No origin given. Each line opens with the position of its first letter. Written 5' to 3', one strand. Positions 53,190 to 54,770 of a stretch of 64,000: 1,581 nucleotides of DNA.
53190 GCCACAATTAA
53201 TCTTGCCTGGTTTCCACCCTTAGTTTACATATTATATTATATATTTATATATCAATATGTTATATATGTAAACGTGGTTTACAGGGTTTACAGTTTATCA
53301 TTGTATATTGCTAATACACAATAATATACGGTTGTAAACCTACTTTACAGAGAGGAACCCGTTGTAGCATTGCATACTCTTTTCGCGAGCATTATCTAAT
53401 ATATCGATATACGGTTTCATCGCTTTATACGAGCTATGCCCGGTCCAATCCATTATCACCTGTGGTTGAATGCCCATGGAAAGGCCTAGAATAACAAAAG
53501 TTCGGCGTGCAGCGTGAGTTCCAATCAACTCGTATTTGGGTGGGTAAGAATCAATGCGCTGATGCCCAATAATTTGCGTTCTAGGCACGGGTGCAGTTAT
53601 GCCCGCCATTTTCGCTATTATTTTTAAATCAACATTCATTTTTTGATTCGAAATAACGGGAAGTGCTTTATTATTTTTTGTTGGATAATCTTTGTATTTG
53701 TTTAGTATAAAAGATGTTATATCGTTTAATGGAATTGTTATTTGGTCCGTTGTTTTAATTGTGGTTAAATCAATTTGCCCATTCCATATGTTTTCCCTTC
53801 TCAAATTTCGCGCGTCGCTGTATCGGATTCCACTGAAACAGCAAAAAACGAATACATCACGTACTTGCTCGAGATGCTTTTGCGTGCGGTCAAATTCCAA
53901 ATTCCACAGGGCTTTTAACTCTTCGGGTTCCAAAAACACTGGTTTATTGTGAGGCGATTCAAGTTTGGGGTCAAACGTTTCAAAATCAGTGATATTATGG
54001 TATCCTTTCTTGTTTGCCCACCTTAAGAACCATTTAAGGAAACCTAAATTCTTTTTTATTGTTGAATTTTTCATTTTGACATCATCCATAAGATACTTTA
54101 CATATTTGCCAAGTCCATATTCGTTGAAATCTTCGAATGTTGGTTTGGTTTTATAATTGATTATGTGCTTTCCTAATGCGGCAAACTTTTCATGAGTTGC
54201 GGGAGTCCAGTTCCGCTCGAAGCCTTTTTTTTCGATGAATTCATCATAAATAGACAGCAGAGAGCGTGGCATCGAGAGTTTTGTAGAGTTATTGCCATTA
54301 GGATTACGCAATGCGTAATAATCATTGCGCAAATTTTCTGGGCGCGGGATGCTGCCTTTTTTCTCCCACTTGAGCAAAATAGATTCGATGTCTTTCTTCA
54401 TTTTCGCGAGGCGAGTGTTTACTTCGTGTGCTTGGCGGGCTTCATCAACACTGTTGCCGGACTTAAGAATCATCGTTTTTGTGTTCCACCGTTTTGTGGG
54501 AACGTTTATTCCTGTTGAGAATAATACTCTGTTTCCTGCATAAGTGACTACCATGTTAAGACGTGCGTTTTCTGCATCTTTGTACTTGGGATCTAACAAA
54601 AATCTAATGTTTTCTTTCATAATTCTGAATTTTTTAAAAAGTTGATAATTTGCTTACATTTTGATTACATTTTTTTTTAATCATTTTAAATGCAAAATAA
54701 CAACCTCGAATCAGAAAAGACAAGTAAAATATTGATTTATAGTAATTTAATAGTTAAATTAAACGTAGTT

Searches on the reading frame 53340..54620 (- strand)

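Call 18: search_protein_families(library=pfam, proteins=[window:53340-54620:-], max_evalue=0.001)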
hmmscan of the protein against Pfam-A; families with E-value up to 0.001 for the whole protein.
window:53340-54620:- (426 aa): 3 families
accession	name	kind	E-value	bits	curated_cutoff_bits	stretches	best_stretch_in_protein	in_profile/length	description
PF13102.12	Phage_int_SAM_5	-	3.5e-08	34.1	22.3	1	120-213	1-93/98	Phage integrase SAM-like domain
PF00589.27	Phage_integrase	-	3.5e-06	27.3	27.1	1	230-408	3-169/172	Phage integrase family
PF17293.8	Arm-DNA-bind_5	-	0.00021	22.2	22.6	1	12-95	7-84/87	Arm DNA-binding domain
